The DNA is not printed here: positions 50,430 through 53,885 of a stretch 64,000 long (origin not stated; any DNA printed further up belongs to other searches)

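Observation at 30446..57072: Six paralogous membrane sensor phosphatases (PP2C/SpoIIE-like) with no partner-switching components in cis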

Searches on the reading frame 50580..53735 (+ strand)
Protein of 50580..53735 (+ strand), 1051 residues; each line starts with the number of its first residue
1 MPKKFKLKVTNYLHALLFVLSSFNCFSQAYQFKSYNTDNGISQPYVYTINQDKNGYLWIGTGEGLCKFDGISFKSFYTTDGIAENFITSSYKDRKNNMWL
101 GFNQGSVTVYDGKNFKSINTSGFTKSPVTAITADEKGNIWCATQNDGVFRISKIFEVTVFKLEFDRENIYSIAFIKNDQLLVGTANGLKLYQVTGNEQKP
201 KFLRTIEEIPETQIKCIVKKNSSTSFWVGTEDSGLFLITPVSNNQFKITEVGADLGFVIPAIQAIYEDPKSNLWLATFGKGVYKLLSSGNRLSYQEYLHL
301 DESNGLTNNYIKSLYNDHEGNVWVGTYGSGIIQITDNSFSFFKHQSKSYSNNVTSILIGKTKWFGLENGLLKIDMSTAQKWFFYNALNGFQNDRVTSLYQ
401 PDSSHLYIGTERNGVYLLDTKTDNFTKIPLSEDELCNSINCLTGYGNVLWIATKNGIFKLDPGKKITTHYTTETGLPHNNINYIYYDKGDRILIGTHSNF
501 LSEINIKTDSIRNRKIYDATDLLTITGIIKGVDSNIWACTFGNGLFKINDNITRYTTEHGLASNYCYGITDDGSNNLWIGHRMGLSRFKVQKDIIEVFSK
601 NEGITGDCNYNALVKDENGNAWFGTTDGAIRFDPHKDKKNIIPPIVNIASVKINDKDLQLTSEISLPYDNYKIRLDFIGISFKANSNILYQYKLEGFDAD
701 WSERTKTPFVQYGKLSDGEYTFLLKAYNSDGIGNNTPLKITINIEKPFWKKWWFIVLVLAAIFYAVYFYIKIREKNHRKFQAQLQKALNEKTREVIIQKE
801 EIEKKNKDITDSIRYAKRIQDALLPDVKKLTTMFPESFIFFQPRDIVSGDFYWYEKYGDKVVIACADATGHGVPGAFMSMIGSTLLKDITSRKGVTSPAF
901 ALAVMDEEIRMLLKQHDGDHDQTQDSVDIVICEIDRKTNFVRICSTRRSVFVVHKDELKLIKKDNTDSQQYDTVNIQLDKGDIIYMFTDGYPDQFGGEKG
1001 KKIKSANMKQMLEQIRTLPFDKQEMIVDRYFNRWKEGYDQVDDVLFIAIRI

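Call 3: search_protein_families(library=pfam, proteins=[window:50580-53735:+], max_evalue=0.01)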
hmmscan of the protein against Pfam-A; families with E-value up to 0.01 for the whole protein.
window:50580-53735:+ (1051 aa): 15 families
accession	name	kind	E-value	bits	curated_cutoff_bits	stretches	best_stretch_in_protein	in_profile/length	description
PF07494.17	Reg_prop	-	1.1e-35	117.5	20.4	2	305-328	1-24/24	Two component regulator propeller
PF07228.17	SpoIIE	-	1.5e-13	51.6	25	1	858-1051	2-191/192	Stage II sporulation protein E (SpoIIE)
PF07495.19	Y_Y_Y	-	3.5e-13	49.7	26.6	1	682-744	2-64/65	Y_Y_Y domain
PF23748.1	Beta-prop_LRRK2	-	1.5e-09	37.7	26.9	0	391-443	272-321/359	LRRK2 beta propeller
PF08450.18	SGL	-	1.4e-07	31.9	26.3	0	571-627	50-105/246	SMP-30/Gluconolactonase/LRE-like region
PF24807.1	WD40_CDC20-Fz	-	1.7e-07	31.3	200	0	159-237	44-117/292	CDC20/Fizzy WD40 domain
PF24796.1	WDR55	-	6.2e-07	29.2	200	1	95-232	107-242/296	WDR55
PF25174.1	Beta-prop_THOC3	-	6.5e-07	29.1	305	0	85-184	90-190/272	THOC3 beta-propeller domain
PF25173.1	Beta-prop_WDR3_1st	-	3e-05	24.2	154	1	90-195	36-144/184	WDR3 first beta-propeller domain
PF23409.1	Beta-prop_EML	-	0.00016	21.7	88.2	0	84-187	156-262/267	Echinoderm microtubule-associated protein first beta-propeller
PF23414.1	Beta-prop_EML_2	-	0.00021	21.2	90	0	90-192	46-150/266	Echinoderm microtubule-associated protein second beta-propeller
PF25171.1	Beta-prop_WDR36-Utp21_1st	-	0.00031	20.7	80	0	106-198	8-97/266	WDR36/Utp21 first beta-propeller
PF21544.3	PorZ_N_b_propeller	-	0.0016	19.2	27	1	368-500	7-138/154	TSS9, PorZ, N-terminal beta-propeller domain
PF25175.1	Beta-prop_WDR5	-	0.0045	16.7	250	1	65-207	76-218/296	WDR5 beta-propeller domain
PF24684.1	Vgb_lyase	-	0.0048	16.2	50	0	128-178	57-276/290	Virginiamycin B lyase family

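Call 12: search_protein_families(library=ncbifam, proteins=[window:50580-53735:+], max_evalue=0.01)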
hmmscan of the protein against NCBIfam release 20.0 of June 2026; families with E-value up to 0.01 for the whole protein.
window:50580-53735:+ (1051 aa): 4 families
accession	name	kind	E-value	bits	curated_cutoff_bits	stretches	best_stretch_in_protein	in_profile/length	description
NF038263.1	prot_phos_SiaA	equivalog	6.6e-51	173.6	700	1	778-1051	380-657/658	biofilm regulation protein phosphatase SiaA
NF052228.1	T9SS_PorZ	equivalog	7.2e-21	74.3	260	2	187-371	455-657/757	type IX secretion system anionic LPS delivery protein PorZ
TIGR02865.1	spore_II_E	equivalog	0.00083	17.5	490.8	1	846-1017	565-730/764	stage II sporulation protein E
NF045728.1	glycosyl_F510_1955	equivalog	0.0037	16.6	175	0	97-232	105-240/246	F510_1955 family glycosylhydrolase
